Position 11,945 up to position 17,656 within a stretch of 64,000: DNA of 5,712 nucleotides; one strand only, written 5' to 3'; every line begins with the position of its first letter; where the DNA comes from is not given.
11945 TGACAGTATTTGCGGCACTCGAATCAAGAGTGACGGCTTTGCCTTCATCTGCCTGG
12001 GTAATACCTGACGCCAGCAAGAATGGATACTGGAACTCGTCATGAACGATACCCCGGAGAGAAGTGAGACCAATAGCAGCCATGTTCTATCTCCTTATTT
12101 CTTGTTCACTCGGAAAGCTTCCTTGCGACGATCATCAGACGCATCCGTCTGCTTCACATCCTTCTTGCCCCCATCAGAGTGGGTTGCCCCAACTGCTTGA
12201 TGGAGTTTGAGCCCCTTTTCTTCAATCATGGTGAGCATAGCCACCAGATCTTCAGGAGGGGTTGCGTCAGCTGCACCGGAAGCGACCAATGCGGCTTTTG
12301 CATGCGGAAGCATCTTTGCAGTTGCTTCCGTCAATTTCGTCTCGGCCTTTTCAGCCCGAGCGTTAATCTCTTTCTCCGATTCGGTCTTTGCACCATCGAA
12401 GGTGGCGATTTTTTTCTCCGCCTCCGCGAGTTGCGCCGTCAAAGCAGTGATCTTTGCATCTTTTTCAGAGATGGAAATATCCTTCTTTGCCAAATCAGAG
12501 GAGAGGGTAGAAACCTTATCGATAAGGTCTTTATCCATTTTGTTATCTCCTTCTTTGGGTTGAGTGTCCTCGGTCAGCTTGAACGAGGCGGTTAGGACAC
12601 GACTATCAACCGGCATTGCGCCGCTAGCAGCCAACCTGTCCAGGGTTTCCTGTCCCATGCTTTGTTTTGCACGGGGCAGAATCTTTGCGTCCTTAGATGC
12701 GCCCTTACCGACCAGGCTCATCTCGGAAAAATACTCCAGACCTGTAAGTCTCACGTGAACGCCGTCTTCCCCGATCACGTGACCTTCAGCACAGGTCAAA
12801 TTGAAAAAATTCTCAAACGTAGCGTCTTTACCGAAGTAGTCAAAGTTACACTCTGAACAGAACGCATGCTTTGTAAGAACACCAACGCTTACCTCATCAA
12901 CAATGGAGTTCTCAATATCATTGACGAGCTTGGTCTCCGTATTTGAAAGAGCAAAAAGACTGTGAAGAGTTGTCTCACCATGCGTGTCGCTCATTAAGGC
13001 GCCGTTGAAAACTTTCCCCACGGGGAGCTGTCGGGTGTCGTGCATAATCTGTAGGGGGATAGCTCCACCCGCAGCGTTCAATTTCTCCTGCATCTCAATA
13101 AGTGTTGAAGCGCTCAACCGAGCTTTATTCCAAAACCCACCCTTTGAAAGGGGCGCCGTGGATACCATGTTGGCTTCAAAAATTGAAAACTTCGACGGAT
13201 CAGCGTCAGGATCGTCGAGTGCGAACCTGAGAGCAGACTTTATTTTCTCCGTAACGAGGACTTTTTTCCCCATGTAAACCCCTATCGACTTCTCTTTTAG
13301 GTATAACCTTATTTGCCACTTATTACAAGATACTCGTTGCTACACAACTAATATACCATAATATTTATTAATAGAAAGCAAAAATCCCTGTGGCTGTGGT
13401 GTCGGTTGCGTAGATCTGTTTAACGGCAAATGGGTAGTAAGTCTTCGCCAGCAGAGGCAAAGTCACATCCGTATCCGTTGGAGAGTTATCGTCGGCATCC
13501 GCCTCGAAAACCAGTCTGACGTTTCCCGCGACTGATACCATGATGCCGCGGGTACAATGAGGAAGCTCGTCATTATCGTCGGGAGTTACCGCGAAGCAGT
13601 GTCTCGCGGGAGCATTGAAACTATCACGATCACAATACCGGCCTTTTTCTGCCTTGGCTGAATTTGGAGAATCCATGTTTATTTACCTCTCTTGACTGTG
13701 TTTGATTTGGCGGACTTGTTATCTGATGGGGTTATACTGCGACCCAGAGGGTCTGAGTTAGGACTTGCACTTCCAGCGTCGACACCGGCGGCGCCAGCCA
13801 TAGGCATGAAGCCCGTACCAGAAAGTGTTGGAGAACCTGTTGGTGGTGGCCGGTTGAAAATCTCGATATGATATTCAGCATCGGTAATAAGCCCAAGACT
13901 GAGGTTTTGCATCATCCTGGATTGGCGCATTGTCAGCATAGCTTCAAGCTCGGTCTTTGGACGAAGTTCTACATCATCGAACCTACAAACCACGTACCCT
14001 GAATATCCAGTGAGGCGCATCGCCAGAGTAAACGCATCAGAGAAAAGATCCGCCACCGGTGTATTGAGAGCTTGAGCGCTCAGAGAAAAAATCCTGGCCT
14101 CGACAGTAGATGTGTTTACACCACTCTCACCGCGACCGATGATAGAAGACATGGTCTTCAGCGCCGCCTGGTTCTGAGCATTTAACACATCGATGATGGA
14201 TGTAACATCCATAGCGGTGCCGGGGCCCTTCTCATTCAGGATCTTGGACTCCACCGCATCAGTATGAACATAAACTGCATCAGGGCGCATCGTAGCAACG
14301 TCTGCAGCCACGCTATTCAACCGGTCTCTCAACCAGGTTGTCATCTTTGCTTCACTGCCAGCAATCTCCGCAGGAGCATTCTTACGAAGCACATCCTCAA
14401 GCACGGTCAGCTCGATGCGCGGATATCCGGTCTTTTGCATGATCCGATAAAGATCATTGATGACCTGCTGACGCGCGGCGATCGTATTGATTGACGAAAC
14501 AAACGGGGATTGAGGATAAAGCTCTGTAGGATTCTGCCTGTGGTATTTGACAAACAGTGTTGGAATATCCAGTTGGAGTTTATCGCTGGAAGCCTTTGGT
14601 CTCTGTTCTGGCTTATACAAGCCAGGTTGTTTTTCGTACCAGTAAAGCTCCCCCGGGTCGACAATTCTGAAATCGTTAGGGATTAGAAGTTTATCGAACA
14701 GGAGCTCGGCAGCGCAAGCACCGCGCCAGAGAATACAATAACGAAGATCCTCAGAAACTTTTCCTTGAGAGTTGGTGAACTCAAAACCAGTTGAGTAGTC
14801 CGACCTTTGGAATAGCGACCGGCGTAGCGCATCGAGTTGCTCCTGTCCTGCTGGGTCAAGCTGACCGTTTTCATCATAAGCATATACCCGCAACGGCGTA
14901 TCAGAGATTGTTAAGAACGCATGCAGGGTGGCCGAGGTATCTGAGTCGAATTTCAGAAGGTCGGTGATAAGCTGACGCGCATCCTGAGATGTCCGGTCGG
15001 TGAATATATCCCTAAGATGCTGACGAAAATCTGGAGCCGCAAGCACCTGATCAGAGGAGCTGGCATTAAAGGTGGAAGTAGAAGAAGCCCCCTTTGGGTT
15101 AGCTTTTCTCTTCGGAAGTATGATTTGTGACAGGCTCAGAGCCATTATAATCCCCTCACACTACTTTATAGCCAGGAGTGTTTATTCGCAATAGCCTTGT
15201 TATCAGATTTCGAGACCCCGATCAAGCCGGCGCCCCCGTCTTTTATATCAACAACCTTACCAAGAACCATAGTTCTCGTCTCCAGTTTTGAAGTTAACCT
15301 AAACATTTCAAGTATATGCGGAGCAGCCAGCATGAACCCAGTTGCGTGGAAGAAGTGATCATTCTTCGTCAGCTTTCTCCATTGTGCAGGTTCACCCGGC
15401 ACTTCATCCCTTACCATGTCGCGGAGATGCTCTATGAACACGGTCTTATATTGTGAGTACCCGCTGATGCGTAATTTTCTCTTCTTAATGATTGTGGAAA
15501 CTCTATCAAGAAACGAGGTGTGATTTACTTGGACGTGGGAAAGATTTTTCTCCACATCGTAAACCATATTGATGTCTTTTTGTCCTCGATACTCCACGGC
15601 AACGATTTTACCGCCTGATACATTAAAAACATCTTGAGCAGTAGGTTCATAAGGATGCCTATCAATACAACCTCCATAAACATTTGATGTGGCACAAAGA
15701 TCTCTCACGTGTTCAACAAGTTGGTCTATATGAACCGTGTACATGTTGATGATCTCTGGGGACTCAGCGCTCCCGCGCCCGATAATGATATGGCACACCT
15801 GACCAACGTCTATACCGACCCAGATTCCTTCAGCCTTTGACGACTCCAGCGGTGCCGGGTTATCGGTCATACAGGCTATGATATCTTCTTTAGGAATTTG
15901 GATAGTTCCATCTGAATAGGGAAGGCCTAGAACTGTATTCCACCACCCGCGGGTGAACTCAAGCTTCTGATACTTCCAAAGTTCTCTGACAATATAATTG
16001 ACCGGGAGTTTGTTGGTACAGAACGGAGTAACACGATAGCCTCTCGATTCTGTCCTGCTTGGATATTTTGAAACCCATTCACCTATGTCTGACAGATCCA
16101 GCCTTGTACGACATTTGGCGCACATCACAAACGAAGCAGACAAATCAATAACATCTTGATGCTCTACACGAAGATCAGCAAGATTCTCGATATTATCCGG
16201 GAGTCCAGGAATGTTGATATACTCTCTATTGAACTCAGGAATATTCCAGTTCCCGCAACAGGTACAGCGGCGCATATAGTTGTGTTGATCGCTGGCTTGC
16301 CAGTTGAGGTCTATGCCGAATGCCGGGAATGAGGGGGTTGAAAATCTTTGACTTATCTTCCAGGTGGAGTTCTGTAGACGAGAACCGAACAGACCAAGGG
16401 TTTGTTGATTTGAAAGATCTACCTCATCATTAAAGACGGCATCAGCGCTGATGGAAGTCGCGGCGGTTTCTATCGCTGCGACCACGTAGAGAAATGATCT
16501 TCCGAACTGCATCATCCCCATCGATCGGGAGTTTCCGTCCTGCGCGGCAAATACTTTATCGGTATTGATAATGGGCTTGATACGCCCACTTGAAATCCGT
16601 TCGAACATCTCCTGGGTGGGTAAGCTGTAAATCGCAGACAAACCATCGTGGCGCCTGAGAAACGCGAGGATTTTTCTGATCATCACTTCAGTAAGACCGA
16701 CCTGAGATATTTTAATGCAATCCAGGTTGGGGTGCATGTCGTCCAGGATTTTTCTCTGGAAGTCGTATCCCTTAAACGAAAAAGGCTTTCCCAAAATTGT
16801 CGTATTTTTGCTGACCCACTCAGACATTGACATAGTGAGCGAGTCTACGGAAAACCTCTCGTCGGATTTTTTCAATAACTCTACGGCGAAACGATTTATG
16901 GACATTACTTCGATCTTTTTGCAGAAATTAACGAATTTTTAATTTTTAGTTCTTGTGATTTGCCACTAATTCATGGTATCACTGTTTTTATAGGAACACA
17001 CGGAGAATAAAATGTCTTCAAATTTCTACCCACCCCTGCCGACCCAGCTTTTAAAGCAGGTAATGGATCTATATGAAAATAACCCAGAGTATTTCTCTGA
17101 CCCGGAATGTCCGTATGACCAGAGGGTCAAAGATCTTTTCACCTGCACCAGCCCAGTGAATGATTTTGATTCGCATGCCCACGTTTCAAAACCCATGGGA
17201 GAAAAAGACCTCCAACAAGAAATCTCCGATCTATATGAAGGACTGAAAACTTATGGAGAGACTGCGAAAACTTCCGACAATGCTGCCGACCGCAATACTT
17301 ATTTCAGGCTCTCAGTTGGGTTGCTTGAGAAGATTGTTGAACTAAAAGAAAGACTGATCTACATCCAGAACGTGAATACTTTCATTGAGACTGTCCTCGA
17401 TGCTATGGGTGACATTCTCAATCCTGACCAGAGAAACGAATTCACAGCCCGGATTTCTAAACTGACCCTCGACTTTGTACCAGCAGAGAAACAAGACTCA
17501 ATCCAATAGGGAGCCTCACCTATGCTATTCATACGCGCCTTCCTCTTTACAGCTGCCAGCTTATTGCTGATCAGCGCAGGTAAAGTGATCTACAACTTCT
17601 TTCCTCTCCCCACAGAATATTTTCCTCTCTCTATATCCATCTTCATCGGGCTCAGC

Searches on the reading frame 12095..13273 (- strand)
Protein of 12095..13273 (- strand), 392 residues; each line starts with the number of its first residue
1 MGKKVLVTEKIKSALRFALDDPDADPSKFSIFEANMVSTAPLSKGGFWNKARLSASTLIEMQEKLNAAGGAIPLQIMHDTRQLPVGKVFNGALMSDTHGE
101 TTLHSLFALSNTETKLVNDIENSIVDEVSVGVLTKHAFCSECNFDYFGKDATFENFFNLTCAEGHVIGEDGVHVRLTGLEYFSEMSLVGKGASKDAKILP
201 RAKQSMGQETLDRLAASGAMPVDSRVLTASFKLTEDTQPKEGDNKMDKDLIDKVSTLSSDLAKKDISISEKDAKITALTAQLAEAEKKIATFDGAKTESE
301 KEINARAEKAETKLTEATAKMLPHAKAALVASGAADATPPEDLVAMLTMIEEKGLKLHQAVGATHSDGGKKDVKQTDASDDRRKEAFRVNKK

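Call 8: search_protein_families(library=phrogs, proteins=[window:12095-13273:-])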
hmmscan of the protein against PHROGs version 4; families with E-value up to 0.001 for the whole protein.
window:12095-13273:- (392 aa): 2 families
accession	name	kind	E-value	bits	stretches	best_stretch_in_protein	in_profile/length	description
phrog_37797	-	unknown function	1.7e-70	239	1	1-340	1-343/398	-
phrog_25335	-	unknown function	0.0004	20.8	1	242-323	148-229/319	-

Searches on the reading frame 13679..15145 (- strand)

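Call 8: search_protein_families(library=phrogs, proteins=[window:13679-15145:-])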
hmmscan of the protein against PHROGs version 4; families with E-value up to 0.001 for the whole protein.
window:13679-15145:- (488 aa): 1 family
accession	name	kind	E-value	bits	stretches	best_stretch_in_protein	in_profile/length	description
phrog_3753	-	head and packaging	8.9e-98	329.2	1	13-484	18-472/503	portal protein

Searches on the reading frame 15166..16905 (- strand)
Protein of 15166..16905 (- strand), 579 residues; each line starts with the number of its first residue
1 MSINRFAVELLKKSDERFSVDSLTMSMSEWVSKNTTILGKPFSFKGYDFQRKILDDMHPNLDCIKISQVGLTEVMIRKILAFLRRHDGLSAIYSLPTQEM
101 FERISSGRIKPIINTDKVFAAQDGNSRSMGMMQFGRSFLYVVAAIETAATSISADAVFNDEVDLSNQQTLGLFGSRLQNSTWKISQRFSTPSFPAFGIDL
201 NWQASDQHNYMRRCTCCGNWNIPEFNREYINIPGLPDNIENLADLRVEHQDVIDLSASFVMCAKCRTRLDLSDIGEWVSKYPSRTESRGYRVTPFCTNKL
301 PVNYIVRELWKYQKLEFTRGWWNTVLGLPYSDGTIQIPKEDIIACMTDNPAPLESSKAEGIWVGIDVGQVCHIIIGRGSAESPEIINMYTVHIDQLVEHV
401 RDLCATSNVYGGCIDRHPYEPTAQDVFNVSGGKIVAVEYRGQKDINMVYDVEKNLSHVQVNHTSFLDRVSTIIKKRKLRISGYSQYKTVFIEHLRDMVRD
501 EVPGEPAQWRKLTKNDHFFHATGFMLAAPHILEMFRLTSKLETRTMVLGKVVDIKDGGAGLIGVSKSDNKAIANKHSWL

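Call 8: search_protein_families(library=phrogs, proteins=[window:15166-16905:-])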
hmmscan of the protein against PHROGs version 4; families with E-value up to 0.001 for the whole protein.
window:15166-16905:- (579 aa): 4 families
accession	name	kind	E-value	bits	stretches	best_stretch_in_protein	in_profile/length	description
phrog_675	-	head and packaging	2.3e-114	383.8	1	22-534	19-552/576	terminase large subunit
phrog_12876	-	head and packaging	1.1e-20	75.2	1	97-296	2-207/235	terminase large subunit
phrog_15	-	head and packaging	2.3e-13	50.4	1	49-333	385-687/1330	terminase large subunit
phrog_9315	-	head and packaging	3.4e-05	24.6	1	49-105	68-126/130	terminase large subunit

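Call 10: search_dna_similar(query=window:15166-16905:-, collection=phages, mode=protein, max_rows=30)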
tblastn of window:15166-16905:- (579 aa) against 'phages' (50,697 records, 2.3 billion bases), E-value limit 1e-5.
Records with a match: 794; places in all: 794; records where one place covers at least 80% of the query: 236.
Best place of each record, by identity: <60% 794.
By first word of the organism name: Staphylococcus 334; Bacillus 258; Enterococcus 65; Listeria 54; Vibrio 26; Lactobacillus 26; Acinetobacter 5; Pseudomonas 5; Achromobacter 3; Mammaliicoccus 3; and 13 more.
By host as written in the record: Staphylococcus aureus 111; - 85; Listeria monocytogenes 43; Bacillus subtilis 27; Bacillus cereus 26; Staphylococcus sp. 25; Staphylococcus carnosus TM300 22; Bacillus thuringiensis subsp. kurstaki 20; and 187 more.
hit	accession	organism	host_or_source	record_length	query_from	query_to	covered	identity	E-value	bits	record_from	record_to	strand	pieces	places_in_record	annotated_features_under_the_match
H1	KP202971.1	Achromobacter phage JWF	Achromobacter xylosoxidans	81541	4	531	91%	42.3%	3e-135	440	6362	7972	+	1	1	terminase large subunit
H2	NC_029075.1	Achromobacter phage JWF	Achromobacter xylosoxidans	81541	4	531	91%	42.3%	3e-135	440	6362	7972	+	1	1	terminase large subunit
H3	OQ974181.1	Achromobacter phage 2-1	Achromobacter xylosoxidans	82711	4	531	91%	42.3%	3e-134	437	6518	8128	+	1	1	terminase large subunit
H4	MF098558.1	Pseudoalteromonas phage KB12-38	Pseudoalteromonas sp. KB12-38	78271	4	528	91%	40.4%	2e-118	392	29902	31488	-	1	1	terminase large subunit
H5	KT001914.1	Caulobacter phage Seuss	Caulobacter crescentus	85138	1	569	98%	37.2%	2e-120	398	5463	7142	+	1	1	terminase large subunit | ribosome_binding_site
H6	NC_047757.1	Caulobacter phage Seuss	Caulobacter crescentus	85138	1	569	98%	37.2%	2e-120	398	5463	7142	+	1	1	terminase large subunit | ribosome_binding_site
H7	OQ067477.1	Xylophilus phage Lumi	Xylophilus sp.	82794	4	579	99%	34.7%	9e-98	332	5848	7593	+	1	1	putative large terminase | hypothetical protein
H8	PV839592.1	Acinetobacter phage fJoAci04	Acinetobacter baumannii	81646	25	528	87%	35.8%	2e-88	305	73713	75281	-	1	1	terminase large subunit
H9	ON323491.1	Acinetobacter phage vB_AbaS_TCUP2199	Acinetobacter baumannii TV2199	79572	25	528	87%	35.6%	4e-88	304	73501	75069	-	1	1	hypothetical protein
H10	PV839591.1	Acinetobacter phage fJoAci01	Acinetobacter baumannii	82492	25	528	87%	35.6%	6e-88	303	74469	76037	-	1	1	terminase large subunit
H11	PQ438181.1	Acinetobacter phage Mystique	Acinetobacter baumannii AB5075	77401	25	528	87%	35.4%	1e-87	303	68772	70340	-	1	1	putative terminase large subunit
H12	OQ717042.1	Acinetobacter phage EAb13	Acinetobacter baumannii MRSN 423159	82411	25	528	87%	35.4%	2e-87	302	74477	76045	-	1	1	terminase large subunit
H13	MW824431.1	Vibrio phage PS14A.1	Vibrio crassostreae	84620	3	548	94%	27.8%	2e-39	160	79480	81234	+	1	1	hypothetical protein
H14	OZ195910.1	Vibrio phage K478b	Seawater and oysters mix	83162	3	548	94%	27.8%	2e-39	160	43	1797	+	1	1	terminase large subunit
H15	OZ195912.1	Vibrio phage K478a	Seawater and oysters mix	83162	3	548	94%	27.8%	2e-39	160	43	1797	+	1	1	terminase large subunit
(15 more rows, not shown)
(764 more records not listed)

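Call 81: find_related_loci(query=A6, collection=genome_contigs, flank=10000)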
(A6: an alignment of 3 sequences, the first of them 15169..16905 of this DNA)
Query A6 (579 aa) in genome_contigs; peptide patterns used: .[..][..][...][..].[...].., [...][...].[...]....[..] (x = any residue, [..] = any of these).
65 stretches matched a pattern; 14 encode a relative of the query (tblastn E <= 1e-3); 14 distinct loci.
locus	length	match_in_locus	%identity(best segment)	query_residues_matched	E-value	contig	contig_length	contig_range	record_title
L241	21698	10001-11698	49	6-566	0e+0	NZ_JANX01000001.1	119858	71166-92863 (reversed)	Inquilinus limosus MP06 Ilimosus_MP06_contig00001, whole genome shotgun sequence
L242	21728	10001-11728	44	4-577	7e-162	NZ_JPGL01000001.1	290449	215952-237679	Burkholderia paludis strain MSh1 contigs1, whole genome shotgun sequence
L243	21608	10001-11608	46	17-547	7e-161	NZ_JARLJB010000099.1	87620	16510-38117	MAG: Telmatospirillum sp. isolate MAG_CA127 MetaCoAG_Bin_127_Anoxic_k141_419589, whole genome shotgun sequence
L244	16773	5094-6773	42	9-561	2e-143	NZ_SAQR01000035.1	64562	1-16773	MAG: Mesorhizobium sp. isolate N.Ca.IN.015.10.1 NODE_35_length_64562_cov_11.960500, whole genome shotgun sequence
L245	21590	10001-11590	42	9-533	2e-138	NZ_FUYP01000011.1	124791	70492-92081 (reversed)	Sphingopyxis flava strain R11H, whole genome shotgun sequence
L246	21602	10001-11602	40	9-537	3e-135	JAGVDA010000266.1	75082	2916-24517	MAG: Thermosynechococcus sp. WC_1 c_000000167259, whole genome shotgun sequence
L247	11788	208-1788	41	2-528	1e-133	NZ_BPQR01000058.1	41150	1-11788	Methylobacterium jeotgali strain LMG 23639 entry58, whole genome shotgun sequence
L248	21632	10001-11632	39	3-552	4e-130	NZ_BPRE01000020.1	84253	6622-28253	Methylorubrum suomiense strain DSM 14458 entry20, whole genome shotgun sequence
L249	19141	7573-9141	38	7-531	2e-115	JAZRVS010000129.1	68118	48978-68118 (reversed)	MAG: Bacteroidales bacterium isolate T1900044953_TA20190006.MAGScoT_cleanbin_000015 SGB_3735_k141_2095693, whole genome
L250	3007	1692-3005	43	4-435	2e-119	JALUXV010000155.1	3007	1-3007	MAG: Alteromonadaceae bacterium isolate 131-447_metabat2_scaf2bin.035 131-447_scaffold_19309_c1, whole genome shotgun se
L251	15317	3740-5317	37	7-532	2e-112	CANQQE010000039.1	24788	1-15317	MAG: uncultured Muribaculaceae bacterium isolate Lapin-011__bin93 genome assembly, contig: Lapin-011__NODE_1945_length_2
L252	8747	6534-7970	36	72-547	4e-96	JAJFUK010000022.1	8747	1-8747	MAG: Actinomycetes bacterium isolate bin.430 k141_1209025, whole genome shotgun sequence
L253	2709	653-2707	44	10-284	7e-51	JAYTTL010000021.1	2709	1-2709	MAG: Actinomycetes bacterium isolate GFS_5370 GFS_5370_20, whole genome shotgun sequence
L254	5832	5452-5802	50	4-120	2e-34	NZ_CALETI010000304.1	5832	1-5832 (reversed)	MAG: uncultured Agitococcus sp. isolate SRR6231173_bin.40_CONCOCT_v1.1_MAG ERZ650243.4456, whole genome shotgun sequence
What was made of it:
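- Relatives lie in isolate-genome contigs larger than the phage (call 81).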

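Call 83: find_related_loci(query=A6, collection=viral_contigs, flank=10000)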
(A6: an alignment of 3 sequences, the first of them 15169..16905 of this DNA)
Query A6 (579 aa) in viral_contigs; peptide patterns used: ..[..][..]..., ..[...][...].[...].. (x = any residue, [..] = any of these).
276 stretches matched a pattern; 168 encode a relative of the query (tblastn E <= 1e-3); the best 80 are kept; 80 distinct loci.
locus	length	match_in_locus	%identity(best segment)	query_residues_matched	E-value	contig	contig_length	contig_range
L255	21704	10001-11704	56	4-565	0e+0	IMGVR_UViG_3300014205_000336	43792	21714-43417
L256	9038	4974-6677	56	4-566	0e+0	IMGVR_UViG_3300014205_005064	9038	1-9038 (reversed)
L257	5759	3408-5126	54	4-572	0e+0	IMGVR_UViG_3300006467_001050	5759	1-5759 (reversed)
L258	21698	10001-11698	49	6-566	0e+0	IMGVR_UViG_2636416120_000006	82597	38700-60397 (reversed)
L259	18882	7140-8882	46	2-572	4e-176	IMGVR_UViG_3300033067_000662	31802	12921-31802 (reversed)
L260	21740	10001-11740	44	3-572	2e-172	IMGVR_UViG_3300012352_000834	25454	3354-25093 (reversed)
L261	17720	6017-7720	45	4-566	1e-167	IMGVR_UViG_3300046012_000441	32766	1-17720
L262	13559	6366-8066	45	4-566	5e-167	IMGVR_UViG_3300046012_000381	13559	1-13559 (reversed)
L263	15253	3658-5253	47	4-525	4e-167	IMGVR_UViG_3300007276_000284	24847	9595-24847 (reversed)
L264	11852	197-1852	46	2-548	2e-166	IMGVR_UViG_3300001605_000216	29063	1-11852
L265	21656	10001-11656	46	2-548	2e-166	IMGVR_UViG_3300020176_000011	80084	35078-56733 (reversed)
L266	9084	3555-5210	46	2-548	2e-166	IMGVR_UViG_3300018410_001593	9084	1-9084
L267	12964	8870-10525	46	2-548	5e-165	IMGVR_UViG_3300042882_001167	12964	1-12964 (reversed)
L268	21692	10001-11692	45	9-566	1e-163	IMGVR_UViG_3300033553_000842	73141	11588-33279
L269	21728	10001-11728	43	4-577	4e-162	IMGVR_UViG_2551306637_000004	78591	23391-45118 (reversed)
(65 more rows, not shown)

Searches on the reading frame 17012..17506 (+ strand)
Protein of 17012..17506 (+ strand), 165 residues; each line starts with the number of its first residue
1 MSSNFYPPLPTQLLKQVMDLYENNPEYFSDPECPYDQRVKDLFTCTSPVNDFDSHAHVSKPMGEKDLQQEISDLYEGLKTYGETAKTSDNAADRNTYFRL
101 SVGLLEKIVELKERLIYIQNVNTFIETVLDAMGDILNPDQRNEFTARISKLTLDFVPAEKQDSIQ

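Call 17: search_protein_families(library=pfam, alignment_id=A1, max_evalue=0.01)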
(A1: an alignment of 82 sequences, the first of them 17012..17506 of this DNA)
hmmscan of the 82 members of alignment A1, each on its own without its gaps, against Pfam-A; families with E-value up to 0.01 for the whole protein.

A. member 1, window:17012-17506:+ (165 aa): 0 families

B. families by the number of members that match (of 82 scanned): 30 families (the first 25 are shown)
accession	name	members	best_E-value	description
PF18909.5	dGTP_diPhyd_N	1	2.8e-25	dATP/dGTP diphosphohydrolase, N-terminal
PF17338.8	GP88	1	8.1e-25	Gene product 88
PF05838.17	Glyco_hydro_108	1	2.5e-24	Glycosyl hydrolase 108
PF07486.17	Hydrolase_2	1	3.4e-23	Cell Wall Hydrolase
PF16473.11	Rv2179c-like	1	2.5e-21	3'-5' exoribonuclease Rv2179c-like domain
PF13619.11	KTSC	1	1.7e-17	KTSC domain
PF02739.22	5_3_exonuc_N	1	6.1e-16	5'-3' exonuclease, N-terminal resolvase-like domain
PF05050.19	Methyltransf_21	1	2.4e-15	Methyltransferase FkbM domain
PF14279.12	HNH_5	1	2.6e-10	HNH endonuclease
PF09152.16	DUF1937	1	3.6e-10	Domain of unknown function (DUF1937)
PF00149.33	Metallophos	1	9.5e-09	Calcineurin-like phosphoesterase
PF01844.29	HNH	1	2.7e-08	HNH endonuclease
PF01068.26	DNA_ligase_A_M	1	4.1e-08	ATP dependent DNA ligase domain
PF14743.12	DNA_ligase_OB_2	1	5e-08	DNA ligase OB-like domain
PF09374.15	PG_binding_3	1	6.5e-08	Predicted Peptidoglycan domain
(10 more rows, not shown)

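Call 64: search_protein_families(library=pfam, proteins=[window:17012-17506:+], max_evalue=1)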
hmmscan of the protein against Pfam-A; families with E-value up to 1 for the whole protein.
window:17012-17506:+ (165 aa): 0 families

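Call 99: search_protein_families(library=phrogs, alignment_id=A1, max_evalue=0.001)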
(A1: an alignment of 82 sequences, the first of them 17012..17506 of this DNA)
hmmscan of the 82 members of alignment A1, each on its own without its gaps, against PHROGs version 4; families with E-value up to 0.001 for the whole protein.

A. member 1, window:17012-17506:+ (165 aa): 1 family
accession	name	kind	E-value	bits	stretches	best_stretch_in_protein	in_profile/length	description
phrog_30421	-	unknown function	5.3e-18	66.5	1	3-148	12-171/190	-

B. families by the number of members that match (of 82 scanned): 76 families (the first 25 are shown)
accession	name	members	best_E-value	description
phrog_28493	-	1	1.9e-75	-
phrog_2252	-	1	2.4e-64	endolysin; inhibits RNA polymerase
phrog_114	-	1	1.1e-57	ATP-dependent DNA ligase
phrog_1962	-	1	3.7e-53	glycosyltransferase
phrog_315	-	1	6.1e-38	endolysin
phrog_229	-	1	1.6e-36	MazG-like pyrophosphatase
phrog_8156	-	1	7.3e-31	methyltransferase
phrog_255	-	1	4.9e-24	exonuclease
phrog_938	-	1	1.9e-22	endolysin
phrog_801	-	1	1.8e-21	dATP / dGTP pyrophosphohydrolase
phrog_107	-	1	2.6e-19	exonuclease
phrog_30421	-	1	5.3e-18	-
phrog_100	-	1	9.8e-18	SbcD-like subunit of palindrome specific endonuclease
phrog_12853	-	1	2e-17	-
phrog_1392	-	1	2.3e-17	-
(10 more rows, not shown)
